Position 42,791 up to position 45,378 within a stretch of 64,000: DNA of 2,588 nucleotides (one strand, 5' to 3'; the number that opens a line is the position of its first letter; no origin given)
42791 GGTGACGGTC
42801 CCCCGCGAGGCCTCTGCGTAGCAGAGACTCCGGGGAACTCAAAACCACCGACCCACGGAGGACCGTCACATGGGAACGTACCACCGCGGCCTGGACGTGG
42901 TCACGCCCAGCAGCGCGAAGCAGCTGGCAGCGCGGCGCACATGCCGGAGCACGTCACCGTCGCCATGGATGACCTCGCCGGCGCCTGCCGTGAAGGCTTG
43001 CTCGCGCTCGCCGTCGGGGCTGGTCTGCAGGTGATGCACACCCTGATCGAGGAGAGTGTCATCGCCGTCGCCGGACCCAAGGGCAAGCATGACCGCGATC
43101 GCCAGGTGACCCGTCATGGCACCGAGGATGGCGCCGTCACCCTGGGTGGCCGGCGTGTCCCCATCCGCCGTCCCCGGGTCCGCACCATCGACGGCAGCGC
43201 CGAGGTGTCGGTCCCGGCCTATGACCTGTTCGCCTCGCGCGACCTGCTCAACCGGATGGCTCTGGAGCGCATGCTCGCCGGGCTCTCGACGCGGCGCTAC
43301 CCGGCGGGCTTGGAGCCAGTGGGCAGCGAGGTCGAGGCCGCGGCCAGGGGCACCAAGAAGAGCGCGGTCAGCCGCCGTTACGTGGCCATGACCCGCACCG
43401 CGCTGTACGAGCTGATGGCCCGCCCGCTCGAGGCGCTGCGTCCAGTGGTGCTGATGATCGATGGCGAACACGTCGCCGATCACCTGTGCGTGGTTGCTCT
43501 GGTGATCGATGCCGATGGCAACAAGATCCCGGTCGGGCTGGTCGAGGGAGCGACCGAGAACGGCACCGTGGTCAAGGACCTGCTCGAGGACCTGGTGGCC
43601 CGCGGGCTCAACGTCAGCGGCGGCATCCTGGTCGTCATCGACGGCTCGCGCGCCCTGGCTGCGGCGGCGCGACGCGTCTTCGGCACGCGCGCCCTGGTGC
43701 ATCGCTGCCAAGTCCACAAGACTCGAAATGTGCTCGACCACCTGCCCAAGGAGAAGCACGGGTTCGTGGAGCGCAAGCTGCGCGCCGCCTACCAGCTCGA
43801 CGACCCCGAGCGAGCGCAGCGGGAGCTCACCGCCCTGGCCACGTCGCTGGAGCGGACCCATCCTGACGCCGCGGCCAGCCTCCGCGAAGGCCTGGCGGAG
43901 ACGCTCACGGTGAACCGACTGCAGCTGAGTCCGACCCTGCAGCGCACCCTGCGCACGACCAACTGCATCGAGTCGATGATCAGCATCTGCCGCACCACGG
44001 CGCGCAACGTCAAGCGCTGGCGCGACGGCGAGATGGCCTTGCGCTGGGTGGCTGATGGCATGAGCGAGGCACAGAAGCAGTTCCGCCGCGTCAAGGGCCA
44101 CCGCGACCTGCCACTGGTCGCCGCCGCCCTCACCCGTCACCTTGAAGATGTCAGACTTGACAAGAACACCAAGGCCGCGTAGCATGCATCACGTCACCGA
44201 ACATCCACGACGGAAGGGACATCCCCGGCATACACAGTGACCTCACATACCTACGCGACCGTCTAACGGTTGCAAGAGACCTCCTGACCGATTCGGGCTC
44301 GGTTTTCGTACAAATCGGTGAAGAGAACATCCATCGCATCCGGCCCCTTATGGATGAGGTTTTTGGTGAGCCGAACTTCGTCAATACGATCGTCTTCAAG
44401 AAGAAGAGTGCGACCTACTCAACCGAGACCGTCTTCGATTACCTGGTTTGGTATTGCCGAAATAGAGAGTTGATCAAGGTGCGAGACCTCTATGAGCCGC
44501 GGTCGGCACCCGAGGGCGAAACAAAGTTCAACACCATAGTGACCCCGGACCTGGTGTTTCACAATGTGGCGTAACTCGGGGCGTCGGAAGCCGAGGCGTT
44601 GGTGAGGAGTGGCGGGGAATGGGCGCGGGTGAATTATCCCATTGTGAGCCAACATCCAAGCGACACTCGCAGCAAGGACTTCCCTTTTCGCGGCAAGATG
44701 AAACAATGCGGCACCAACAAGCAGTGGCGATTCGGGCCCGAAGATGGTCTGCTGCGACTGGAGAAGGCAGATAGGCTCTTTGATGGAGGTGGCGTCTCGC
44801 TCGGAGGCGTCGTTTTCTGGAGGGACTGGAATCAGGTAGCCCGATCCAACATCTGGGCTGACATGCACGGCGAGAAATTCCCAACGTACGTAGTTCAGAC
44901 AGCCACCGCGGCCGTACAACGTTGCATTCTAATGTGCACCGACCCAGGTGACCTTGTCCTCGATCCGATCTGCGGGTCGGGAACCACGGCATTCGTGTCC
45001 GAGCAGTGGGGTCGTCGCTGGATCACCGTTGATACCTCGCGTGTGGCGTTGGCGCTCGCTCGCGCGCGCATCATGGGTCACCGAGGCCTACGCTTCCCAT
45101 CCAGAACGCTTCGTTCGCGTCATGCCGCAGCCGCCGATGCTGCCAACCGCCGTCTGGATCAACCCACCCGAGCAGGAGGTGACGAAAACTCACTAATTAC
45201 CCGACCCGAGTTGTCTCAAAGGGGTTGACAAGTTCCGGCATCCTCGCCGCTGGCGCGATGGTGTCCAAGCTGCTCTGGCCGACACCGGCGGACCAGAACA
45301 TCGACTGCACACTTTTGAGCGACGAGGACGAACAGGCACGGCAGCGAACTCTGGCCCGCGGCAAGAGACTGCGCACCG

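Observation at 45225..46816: Two-gene module of unknown function inside an integrative/defence-island context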

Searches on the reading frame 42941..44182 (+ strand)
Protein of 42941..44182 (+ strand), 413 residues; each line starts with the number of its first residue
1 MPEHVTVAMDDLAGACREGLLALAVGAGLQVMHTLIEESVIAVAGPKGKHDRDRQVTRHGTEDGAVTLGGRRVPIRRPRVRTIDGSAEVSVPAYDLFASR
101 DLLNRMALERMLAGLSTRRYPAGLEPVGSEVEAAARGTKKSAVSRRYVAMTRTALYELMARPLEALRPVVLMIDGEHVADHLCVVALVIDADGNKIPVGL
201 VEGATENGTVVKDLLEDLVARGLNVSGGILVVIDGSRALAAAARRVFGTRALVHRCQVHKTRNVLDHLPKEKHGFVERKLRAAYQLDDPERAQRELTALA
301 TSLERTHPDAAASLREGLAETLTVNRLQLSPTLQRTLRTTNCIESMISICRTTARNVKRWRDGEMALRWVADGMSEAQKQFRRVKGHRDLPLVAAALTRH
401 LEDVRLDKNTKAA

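Call 4: search_protein_families(library=pfam, proteins=[window:42941-44182:+], max_evalue=0.1)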
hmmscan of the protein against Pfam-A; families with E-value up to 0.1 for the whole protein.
window:42941-44182:+ (413 aa): 1 family
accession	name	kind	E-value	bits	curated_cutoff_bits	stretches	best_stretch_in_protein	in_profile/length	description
PF00872.24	Transposase_mut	-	1.2e-29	103.8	21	1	31-382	33-377/379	Transposase, Mutator family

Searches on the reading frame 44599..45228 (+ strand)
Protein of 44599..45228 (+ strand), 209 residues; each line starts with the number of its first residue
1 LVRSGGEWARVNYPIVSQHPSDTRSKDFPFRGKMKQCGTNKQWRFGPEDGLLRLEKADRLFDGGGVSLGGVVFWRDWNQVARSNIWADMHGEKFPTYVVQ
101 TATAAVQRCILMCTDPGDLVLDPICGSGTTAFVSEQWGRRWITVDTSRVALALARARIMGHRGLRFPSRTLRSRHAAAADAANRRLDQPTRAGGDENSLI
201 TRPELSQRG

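Call 4: search_protein_families(library=pfam, proteins=[window:44599-45228:+], max_evalue=0.1)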
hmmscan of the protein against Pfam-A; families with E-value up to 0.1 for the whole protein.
window:44599-45228:+ (209 aa): 4 families
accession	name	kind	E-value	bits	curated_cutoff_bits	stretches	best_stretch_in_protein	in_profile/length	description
PF01555.25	N6_N4_Mtase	-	1.9e-13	51.3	26.7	1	78-152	136-217/221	DNA methylase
PF13649.12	Methyltransf_25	-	0.0089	17.1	27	1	120-160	1-43/97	Methyltransferase domain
PF01170.24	UPF0020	-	0.052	13.7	22.3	1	114-131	24-43/197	RMKL-like, methyltransferase domain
PF11599.14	AviRa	-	0.062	13.2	25.7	1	91-172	24-113/232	RRNA methyltransferase AviRa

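Call 5: search_protein_families(library=padloc, proteins=[window:44599-45228:+], max_evalue=0.1)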
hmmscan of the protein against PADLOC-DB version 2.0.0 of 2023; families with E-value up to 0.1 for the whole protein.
window:44599-45228:+ (209 aa): 56 families (the best 25 are shown)
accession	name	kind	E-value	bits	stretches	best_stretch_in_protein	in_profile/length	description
PDLC03632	MTase_III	-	1.2e-39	134.1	1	31-162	399-533/983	Type III methyltransferase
PDLC03339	MTase_II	-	1.2e-12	45.3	1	96-159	209-272/399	Type II methyltransferase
PDLC03371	MTase_II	-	1.9e-12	45.3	1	97-158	191-252/260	Type II methyltransferase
PDLC03387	MTase_II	-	2.9e-12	44.4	1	102-161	219-278/289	Type II methyltransferase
PDLC03636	MTase_III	-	5.7e-12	43.2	1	77-146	326-393/575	Type III methyltransferase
PDLC03633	MTase_III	-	6e-12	43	1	85-175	280-371/616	Type III methyltransferase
PDLC03354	MTase_II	-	8.2e-12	42.8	1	72-160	297-384/425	Type II methyltransferase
PDLC03738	oMTase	-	2.3e-11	41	1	98-160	205-267/376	orphan methyltransferase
PDLC03216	MTase_II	-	6.5e-11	39.8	1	90-162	189-259/364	Type II methyltransferase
PDLC03299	MTase_II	-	8.3e-11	39.9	1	99-159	198-258/296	Type II methyltransferase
PDLC03300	MTase_II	-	8.8e-11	39.4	1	96-168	214-286/302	Type II methyltransferase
PDLC03238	MTase_II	-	9e-11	39.4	1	80-149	283-356/428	Type II methyltransferase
PDLC03353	MTase_II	-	2.3e-09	35.2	1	103-158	195-250/260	Type II methyltransferase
PDLC03228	MTase_II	-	1.7e-08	32.6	1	101-159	148-206/227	Type II methyltransferase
PDLC03644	MTase_III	-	1.7e-08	31.7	1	96-158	325-393/542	Type III methyltransferase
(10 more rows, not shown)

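Call 6: search_protein_families(library=ncbifam, proteins=[window:44599-45228:+], max_evalue=0.1)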
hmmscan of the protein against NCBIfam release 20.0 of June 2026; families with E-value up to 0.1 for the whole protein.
window:44599-45228:+ (209 aa): 5 families
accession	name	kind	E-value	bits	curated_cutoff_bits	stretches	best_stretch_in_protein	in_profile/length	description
NF050803.1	DnaMtaseCcrMCaul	equivalog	2.2e-11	43.3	830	1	96-164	185-253/350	adenine-specific DNA-methyltransferase CcrM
NF008572.0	PRK11524.1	equivalog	1.6e-07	30.8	292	1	98-155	196-255/294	adenine-specific DNA-methyltransferase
NF010253.0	PRK13699.1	subfamily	5.7e-05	22.9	244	1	100-145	147-192/226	DNA methyltransferase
NF045667.1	MTase_DVU1556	equivalog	0.0078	15.7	155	1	107-160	12-67/213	DVU_1556 family methyltransferase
NF043040.1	corrin_prot_MT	hypoth_equivalog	0.013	15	180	1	107-160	32-85/216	corrinoid protein-associated methyltransferase CpaM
